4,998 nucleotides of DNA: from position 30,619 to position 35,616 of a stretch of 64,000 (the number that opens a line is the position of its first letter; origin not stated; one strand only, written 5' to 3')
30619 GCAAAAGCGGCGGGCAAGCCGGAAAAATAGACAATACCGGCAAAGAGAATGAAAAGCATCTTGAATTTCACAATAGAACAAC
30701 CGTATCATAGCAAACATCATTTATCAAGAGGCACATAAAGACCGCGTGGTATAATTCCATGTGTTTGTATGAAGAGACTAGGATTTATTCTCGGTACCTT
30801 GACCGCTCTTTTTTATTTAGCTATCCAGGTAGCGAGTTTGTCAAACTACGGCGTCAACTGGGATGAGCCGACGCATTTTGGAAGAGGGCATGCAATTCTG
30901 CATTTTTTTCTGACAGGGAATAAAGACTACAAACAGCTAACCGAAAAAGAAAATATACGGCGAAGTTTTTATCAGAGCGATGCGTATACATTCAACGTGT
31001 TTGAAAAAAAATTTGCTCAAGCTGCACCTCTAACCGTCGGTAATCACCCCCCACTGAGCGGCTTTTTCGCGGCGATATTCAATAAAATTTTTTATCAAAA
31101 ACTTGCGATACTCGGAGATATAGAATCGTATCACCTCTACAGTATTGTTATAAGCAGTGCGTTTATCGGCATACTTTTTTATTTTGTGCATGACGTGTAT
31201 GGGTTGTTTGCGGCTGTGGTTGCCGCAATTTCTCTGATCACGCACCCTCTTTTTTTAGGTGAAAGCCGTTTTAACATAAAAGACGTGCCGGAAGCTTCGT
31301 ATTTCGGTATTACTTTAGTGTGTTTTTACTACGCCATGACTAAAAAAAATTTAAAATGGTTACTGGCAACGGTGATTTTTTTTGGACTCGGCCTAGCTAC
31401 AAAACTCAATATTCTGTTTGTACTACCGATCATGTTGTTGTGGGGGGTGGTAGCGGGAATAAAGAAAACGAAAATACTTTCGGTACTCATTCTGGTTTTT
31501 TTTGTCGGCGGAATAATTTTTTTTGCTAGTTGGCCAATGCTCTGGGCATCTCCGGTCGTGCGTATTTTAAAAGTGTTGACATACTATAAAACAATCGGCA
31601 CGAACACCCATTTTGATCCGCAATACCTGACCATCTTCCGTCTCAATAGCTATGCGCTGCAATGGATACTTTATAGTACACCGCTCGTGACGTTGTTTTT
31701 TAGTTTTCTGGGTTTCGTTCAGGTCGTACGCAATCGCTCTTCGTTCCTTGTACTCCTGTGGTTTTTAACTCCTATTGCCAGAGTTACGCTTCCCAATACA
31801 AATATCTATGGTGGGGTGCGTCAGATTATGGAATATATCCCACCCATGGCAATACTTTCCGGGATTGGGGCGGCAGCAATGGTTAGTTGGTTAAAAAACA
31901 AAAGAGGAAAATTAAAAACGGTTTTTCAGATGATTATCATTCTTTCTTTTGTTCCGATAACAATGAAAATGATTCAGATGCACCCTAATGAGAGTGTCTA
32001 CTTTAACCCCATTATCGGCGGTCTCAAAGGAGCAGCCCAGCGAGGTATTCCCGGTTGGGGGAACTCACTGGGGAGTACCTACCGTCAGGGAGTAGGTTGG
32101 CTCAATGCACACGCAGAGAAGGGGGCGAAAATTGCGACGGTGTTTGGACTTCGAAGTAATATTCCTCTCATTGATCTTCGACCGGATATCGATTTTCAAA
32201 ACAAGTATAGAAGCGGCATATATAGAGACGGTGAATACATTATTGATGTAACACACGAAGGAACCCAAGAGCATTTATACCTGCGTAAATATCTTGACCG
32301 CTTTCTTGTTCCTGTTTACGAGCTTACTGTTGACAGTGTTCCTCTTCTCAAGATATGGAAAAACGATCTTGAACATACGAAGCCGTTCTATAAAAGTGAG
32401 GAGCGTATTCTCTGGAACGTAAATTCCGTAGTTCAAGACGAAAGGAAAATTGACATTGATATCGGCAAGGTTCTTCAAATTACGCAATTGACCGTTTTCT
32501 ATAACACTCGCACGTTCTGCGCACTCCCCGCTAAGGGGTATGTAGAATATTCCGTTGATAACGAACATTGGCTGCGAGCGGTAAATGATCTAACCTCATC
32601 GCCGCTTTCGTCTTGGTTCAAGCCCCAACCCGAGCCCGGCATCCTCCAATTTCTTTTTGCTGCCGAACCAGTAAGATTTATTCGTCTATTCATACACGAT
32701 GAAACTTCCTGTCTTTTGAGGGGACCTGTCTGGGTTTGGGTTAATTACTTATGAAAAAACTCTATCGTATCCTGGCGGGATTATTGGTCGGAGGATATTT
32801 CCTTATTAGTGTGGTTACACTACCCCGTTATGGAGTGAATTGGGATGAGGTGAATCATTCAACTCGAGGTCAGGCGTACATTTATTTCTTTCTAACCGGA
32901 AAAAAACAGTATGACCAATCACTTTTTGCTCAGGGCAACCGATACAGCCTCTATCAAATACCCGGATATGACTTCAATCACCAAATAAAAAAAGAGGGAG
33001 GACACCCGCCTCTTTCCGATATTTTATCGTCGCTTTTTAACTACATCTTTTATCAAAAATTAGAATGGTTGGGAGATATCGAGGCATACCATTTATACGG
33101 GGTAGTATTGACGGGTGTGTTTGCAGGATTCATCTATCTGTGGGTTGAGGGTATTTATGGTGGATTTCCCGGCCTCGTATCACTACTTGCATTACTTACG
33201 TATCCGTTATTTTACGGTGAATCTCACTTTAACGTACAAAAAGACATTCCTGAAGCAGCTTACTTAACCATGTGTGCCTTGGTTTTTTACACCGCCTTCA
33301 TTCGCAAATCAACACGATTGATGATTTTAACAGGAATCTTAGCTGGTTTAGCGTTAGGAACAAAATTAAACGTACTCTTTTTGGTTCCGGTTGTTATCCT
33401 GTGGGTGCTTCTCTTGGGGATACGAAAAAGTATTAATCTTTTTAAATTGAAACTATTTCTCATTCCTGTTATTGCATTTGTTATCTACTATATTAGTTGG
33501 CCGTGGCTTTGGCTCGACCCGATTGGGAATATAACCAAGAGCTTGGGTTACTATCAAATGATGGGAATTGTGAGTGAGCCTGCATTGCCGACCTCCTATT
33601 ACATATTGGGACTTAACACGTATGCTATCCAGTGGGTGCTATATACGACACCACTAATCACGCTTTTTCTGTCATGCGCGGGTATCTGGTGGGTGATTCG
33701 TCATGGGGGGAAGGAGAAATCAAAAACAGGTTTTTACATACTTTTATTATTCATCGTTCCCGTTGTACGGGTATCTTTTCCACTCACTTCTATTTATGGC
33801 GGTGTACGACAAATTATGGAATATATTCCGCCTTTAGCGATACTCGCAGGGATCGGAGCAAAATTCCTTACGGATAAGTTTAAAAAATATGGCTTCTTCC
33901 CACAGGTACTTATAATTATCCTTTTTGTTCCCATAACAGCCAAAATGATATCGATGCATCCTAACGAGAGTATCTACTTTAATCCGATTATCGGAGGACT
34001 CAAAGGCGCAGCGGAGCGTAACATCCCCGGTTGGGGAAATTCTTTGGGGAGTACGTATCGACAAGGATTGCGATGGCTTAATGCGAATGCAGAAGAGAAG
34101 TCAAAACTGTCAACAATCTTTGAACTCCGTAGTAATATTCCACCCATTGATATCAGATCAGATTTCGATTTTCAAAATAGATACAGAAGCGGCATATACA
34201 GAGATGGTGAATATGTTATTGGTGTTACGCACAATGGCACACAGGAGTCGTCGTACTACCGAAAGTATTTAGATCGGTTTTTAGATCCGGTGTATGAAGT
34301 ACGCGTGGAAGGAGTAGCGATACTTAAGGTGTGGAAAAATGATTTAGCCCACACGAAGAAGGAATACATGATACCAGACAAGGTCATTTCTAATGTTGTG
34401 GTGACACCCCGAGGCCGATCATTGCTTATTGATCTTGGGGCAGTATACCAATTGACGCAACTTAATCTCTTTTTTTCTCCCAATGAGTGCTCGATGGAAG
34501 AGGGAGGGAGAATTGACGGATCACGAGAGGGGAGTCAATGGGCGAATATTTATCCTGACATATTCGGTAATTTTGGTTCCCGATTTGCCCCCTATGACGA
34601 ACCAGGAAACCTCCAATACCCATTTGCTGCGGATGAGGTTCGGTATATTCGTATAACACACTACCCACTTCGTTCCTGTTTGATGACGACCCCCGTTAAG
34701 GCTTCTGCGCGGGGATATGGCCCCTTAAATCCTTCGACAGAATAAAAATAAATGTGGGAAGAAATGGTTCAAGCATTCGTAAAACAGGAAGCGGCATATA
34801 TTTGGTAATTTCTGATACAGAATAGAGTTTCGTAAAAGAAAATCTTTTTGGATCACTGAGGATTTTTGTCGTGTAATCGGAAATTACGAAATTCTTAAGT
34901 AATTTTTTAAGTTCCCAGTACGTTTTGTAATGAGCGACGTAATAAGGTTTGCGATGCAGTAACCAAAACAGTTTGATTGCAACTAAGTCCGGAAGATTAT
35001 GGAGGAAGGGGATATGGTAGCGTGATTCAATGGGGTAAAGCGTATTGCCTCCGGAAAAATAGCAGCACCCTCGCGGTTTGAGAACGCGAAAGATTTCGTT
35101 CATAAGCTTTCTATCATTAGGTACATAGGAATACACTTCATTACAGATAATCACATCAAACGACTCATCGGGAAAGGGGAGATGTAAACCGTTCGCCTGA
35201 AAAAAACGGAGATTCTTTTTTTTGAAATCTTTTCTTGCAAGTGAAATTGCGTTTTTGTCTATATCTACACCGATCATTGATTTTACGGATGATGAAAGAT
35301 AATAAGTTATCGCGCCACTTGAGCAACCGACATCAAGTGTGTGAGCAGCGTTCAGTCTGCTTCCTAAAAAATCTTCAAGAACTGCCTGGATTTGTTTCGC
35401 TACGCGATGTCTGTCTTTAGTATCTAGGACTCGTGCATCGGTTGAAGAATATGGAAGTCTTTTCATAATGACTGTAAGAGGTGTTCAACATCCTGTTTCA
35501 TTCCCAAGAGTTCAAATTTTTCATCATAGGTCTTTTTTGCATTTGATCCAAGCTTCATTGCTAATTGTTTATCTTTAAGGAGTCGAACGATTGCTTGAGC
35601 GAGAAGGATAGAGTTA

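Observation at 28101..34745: Tandem triplication of GT-C glycosyltransferases fused to discoidin-like lectin domains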

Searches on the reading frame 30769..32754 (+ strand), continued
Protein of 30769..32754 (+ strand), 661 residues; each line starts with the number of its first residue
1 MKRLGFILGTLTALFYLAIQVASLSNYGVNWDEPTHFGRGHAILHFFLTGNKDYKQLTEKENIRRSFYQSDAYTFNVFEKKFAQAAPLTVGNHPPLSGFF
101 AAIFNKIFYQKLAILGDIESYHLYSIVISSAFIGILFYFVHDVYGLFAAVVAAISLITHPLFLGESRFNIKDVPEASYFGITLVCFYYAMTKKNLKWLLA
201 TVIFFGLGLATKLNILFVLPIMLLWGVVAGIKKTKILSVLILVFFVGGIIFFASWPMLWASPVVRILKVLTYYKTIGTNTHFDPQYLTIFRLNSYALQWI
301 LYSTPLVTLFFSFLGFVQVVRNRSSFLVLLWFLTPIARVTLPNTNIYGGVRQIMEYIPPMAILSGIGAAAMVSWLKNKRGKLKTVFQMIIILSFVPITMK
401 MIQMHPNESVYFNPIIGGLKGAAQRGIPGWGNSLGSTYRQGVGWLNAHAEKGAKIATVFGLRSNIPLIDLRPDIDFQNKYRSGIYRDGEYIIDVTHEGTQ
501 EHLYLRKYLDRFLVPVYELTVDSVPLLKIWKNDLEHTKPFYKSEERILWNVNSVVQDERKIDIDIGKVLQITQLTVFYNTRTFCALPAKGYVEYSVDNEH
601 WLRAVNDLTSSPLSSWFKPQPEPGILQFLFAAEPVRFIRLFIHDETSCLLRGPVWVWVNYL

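Call 35: find_related_loci(query=A2, collection=genome_contigs, flank=10000)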
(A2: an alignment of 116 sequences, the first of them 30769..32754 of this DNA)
Query A2 (661 aa) in genome_contigs; peptide patterns used: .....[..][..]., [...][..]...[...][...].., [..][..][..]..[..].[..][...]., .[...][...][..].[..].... (x = any residue, [..] = any of these).
204 stretches matched a pattern; 121 encode a relative of the query (tblastn E <= 1e-3); the best 80 are kept; 70 distinct loci.
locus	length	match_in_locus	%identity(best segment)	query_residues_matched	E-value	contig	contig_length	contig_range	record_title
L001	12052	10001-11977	60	1-661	0e+0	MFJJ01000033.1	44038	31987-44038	MAG: Candidatus Gottesmanbacteria bacterium RIFCSPHIGHO2_01_FULL_46_14 rifcsphigho2_01_scaffold_3358, whole genome shotg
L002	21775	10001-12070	51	1-661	0e+0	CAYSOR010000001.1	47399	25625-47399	MAG TPA_asm: uncultured Gammaproteobacteria bacterium isolate binchicken_co266_188 genome assembly, contig: NODE_1458_le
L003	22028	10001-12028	45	1-656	4e-177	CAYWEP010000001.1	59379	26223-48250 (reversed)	MAG TPA_asm: uncultured Gammaproteobacteria bacterium isolate SRP269290_co3_1003 genome assembly, contig: NODE_388_lengt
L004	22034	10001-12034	43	1-649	9e-174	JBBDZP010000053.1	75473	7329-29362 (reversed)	MAG: Candidatus Levyibacteriota bacterium isolate LejiaD_39_46 Lejia_D_659_length_75473_cov_28, whole genome shotgun seq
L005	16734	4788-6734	42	1-651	2e-158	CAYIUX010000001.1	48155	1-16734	MAG TPA_asm: uncultured Gammaproteobacteria bacterium isolate ERP119705_co5_62 genome assembly, contig: NODE_673_length_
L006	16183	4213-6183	40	6-649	3e-156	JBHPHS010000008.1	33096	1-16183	Patescibacteria group bacterium isolate SAG AM-312-A20 AM-312-A20_NODE_8, whole genome shotgun sequence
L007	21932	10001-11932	39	14-651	3e-154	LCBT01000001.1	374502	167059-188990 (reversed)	MAG: Candidatus Daviesbacteria bacterium GW2011_GWA1_41_61 UU73_C0001, whole genome shotgun sequence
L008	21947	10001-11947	39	23-649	6e-152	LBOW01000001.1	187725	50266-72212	MAG: Candidatus Woesebacteria bacterium GW2011_GWB1_33_22 UR35_C0001, whole genome shotgun sequence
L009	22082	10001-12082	39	7-651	1e-149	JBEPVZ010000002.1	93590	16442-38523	MAG: Candidatus Daviesbacteria bacterium isolate 22E.vamb.044 NODE_185_length_93590_cov_6.827188, whole genome shotgun s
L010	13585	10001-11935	40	3-653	8e-146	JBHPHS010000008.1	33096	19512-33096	Patescibacteria group bacterium isolate SAG AM-312-A20 AM-312-A20_NODE_8, whole genome shotgun sequence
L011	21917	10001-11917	40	13-648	1e-145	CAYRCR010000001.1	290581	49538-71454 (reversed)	MAG TPA_asm: uncultured Gammaproteobacteria bacterium isolate SRP050083_co1_366 genome assembly, contig: NODE_3_length_2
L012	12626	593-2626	38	1-649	4e-143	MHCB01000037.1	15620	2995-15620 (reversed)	MAG: Candidatus Blackburnbacteria bacterium RIFCSPHIGHO2_12_FULL_44_25 rifcsphigho2_12_scaffold_8807, whole genome shotg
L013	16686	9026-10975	40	16-649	3e-142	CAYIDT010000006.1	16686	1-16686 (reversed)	MAG TPA_asm: uncultured Gammaproteobacteria bacterium isolate ERP119705_co1_249 genome assembly, contig: NODE_4017_lengt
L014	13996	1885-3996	37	1-651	9e-142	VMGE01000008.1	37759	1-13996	MAG: Microgenomates group bacterium Gr01-1014_5 G01um10145_scaffold_545, whole genome shotgun sequence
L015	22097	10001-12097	38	11-654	1e-145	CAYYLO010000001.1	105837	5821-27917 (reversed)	MAG TPA_asm: uncultured Gammaproteobacteria bacterium isolate binchicken_co144_799 genome assembly, contig: NODE_452_len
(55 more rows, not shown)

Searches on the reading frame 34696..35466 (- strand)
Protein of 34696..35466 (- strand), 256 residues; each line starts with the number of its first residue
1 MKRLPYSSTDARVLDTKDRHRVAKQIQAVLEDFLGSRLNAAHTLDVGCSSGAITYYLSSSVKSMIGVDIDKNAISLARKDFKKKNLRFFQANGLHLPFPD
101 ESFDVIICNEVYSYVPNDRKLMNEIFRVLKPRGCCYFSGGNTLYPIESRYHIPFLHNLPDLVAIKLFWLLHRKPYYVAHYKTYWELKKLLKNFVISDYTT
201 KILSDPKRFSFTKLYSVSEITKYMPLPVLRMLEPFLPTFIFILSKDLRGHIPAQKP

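Call 24: search_protein_families(library=pfam, proteins=[window:34696-35466:-], max_evalue=0.001)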
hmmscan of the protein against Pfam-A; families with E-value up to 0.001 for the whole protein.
window:34696-35466:- (256 aa): 13 families
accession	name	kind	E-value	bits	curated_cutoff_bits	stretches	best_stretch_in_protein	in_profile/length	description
PF08241.18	Methyltransf_11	-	1.2e-25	90.4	21.2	1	44-137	1-95/95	Methyltransferase domain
PF13649.12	Methyltransf_25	-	5.5e-22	78.7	27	1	44-133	2-97/97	Methyltransferase domain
PF13847.12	Methyltransf_31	-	2.8e-21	76.2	27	1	41-142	5-114/145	Methyltransferase domain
PF13489.12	Methyltransf_23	-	2.8e-15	56.9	27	1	19-138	2-117/164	Methyltransferase domain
PF08242.18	Methyltransf_12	-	4.5e-15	56.6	30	1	44-134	1-97/98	Methyltransferase domain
PF01209.24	Ubie_methyltran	-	3.7e-14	53.1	20.1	1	37-136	45-150/233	ubiE/COQ5 methyltransferase family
PF05401.17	NodS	-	3.2e-09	37.4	24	1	24-125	29-132/201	Nodulation protein S (NodS)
PF06325.19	PrmA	-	1.2e-07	31.9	22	1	39-139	161-260/296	Ribosomal protein L11 methyltransferase (PrmA)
PF05175.20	MTS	-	2.1e-07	31.2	23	1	39-109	31-105/170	Methyltransferase small domain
PF03141.22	Methyltransf_29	-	8.5e-06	25.1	23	1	26-141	105-221/506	Putative S-adenosyl-L-methionine-dependent methyltransferase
PF01739.24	CheR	-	1.8e-05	24.7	27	0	81-137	115-173/195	CheR methyltransferase, SAM binding domain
PF07021.18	MetW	-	0.00027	21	21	1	41-130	15-103/193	Methionine biosynthesis protein MetW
PF01728.25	FtsJ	-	0.0009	19.6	24.1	0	39-108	21-97/181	FtsJ-like methyltransferase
